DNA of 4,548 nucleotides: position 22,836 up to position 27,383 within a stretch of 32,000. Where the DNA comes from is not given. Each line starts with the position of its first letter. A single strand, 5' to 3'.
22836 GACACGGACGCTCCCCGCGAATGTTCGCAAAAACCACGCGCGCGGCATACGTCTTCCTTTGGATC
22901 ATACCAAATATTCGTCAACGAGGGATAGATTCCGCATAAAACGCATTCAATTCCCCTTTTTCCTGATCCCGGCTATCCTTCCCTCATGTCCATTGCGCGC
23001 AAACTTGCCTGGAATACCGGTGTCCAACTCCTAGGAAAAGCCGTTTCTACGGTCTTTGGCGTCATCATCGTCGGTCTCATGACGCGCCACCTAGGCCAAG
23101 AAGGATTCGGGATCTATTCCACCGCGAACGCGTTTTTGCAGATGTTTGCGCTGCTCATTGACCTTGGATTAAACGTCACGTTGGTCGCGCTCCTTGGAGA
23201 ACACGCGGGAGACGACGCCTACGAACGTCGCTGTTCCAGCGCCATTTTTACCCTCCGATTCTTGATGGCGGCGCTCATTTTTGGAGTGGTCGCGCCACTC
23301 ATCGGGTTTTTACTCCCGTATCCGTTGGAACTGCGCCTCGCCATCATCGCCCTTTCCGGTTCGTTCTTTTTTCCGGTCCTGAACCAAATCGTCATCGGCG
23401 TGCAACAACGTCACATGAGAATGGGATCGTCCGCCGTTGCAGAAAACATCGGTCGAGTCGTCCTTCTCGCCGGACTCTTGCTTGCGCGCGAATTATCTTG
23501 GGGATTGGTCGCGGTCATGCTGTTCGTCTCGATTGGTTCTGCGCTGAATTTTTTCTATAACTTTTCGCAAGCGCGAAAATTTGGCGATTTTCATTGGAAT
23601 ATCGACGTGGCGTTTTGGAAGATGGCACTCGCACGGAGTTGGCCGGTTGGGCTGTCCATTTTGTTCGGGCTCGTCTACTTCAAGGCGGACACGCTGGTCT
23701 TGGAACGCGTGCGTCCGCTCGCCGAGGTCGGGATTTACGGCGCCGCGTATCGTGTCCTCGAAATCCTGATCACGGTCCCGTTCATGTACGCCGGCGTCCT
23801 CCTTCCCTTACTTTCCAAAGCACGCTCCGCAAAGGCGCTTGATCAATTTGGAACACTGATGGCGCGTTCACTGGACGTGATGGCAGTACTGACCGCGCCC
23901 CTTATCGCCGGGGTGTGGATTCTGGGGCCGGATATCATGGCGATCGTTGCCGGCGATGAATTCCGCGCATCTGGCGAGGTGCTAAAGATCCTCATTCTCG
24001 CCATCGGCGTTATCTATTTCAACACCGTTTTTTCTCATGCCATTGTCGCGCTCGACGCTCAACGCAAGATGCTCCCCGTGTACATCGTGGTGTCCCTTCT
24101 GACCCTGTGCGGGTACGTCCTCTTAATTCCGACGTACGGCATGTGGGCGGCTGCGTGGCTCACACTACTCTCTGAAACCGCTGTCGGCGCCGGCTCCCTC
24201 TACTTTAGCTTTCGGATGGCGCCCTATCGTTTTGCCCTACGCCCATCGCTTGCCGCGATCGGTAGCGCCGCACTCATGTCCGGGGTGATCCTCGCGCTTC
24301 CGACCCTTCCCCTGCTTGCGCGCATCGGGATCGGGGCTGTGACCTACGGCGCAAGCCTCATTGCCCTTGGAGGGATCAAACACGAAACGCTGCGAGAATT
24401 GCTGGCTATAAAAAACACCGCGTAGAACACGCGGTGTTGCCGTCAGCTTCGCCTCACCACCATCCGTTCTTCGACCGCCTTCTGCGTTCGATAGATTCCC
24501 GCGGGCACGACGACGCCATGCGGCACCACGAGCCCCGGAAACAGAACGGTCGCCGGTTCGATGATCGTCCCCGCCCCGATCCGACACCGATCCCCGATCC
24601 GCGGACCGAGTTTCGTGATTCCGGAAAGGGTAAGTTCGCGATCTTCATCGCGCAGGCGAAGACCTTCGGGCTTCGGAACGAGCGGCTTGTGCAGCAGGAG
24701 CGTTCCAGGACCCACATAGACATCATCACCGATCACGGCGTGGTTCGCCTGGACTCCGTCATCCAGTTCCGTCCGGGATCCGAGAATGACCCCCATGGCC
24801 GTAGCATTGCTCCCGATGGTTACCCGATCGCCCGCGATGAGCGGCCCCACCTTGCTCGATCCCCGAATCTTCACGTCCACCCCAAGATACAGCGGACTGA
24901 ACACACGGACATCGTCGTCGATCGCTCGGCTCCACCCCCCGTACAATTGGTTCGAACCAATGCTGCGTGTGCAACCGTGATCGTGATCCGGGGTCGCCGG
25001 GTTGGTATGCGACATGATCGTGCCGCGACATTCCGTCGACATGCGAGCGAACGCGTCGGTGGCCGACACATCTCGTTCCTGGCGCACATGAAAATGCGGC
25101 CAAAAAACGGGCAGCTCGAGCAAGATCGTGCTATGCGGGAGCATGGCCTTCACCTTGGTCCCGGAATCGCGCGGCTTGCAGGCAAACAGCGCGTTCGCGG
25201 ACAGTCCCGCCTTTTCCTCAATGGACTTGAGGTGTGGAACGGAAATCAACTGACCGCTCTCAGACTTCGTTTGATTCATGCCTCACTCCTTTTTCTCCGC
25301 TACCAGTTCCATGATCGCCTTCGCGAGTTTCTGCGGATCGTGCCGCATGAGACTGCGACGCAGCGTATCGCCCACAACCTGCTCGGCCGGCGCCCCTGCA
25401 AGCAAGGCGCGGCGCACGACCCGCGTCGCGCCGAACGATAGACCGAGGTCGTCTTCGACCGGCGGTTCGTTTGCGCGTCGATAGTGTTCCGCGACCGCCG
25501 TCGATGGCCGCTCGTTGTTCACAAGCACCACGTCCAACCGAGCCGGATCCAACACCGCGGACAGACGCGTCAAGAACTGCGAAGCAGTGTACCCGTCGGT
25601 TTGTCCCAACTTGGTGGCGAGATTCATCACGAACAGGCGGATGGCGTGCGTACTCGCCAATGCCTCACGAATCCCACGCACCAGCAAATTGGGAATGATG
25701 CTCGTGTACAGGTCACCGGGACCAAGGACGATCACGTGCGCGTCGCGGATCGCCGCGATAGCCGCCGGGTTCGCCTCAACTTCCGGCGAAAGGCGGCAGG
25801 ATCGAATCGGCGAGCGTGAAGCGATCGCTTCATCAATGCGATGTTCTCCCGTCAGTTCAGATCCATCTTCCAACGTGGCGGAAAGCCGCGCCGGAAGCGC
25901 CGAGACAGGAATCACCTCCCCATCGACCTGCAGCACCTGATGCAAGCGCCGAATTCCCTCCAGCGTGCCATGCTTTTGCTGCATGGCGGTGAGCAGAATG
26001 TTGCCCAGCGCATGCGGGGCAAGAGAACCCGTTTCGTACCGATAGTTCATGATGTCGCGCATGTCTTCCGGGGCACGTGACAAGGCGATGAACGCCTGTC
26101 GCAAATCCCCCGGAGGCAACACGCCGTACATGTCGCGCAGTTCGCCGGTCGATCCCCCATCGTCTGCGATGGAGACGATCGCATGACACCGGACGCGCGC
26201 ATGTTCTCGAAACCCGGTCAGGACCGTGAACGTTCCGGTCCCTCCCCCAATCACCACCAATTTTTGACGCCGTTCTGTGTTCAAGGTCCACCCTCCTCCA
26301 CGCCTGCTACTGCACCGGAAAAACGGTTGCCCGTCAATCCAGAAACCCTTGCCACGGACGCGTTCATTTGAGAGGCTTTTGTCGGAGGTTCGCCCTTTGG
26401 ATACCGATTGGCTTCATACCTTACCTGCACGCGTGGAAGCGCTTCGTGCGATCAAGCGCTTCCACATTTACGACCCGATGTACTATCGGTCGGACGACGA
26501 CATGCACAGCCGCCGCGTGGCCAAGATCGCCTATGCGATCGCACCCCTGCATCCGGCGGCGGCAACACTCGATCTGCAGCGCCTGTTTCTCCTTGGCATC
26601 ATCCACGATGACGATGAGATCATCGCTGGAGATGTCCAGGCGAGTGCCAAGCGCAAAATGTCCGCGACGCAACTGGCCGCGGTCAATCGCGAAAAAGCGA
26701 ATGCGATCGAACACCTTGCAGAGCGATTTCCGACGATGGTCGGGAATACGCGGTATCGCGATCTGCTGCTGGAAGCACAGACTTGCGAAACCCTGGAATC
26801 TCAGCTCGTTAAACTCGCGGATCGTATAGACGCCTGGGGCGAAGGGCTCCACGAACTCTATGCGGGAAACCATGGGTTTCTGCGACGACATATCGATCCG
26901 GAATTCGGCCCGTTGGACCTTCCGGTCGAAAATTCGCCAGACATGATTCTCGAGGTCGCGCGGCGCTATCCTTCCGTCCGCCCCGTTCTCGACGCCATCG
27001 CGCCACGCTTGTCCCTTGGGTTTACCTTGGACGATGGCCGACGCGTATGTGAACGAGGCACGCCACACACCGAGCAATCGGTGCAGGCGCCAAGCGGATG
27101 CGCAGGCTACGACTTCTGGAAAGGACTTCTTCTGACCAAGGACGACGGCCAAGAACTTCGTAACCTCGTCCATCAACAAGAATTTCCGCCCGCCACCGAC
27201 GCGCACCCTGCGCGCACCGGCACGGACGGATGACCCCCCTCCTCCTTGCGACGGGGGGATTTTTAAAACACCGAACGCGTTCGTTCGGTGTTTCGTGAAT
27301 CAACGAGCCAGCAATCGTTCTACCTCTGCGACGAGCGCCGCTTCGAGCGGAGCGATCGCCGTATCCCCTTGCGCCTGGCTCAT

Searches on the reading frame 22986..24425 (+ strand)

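Call 8: search_protein_families(library=pfam, proteins=[window:22986-24425:+], max_evalue=0.001)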
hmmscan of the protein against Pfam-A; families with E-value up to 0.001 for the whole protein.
window:22986-24425:+ (479 aa): 2 families
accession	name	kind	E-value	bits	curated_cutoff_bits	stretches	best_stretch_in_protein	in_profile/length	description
PF01943.22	Polysacc_synt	-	4.3e-27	95.7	28.2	1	10-278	4-272/274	Polysaccharide biosynthesis protein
PF13440.11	Polysacc_synt_3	-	2.9e-14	53.5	23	1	31-327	1-289/293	Polysaccharide biosynthesis protein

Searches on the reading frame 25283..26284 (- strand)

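Call 8: search_protein_families(library=pfam, proteins=[window:25283-26284:-], max_evalue=0.001)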
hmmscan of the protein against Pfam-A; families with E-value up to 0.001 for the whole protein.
window:25283-26284:- (333 aa): 1 family
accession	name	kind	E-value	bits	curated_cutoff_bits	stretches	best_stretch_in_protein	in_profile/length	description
PF01933.23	CofD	-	3.6e-77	259.8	30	1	10-282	2-277/290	2-phospho-L-lactate transferase CofD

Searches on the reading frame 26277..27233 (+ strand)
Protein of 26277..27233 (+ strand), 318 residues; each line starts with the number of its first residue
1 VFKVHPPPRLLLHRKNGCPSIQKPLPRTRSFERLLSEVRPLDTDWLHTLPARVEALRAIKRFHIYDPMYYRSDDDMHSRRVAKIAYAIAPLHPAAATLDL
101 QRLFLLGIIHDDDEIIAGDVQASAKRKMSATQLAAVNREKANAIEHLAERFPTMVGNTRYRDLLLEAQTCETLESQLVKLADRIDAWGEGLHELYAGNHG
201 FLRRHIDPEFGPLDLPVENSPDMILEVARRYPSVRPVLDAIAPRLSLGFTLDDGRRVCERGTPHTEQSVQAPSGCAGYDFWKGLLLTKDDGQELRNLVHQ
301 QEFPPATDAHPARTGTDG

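Call 8: search_protein_families(library=pfam, proteins=[window:26277-27233:+], max_evalue=0.001)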
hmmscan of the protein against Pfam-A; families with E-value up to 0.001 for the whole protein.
window:26277-27233:+ (318 aa): 3 families
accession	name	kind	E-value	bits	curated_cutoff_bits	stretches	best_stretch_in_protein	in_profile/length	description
PF12917.13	YfbR-like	-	2.5e-20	73.3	25.9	1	53-202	6-153/182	5'-deoxynucleotidase YfbR-like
PF13023.12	HD_3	-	1.9e-09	38.1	22.5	1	54-186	2-127/165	HD domain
PF01966.28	HD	-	2.7e-08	34.6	22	1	77-186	4-115/116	HD domain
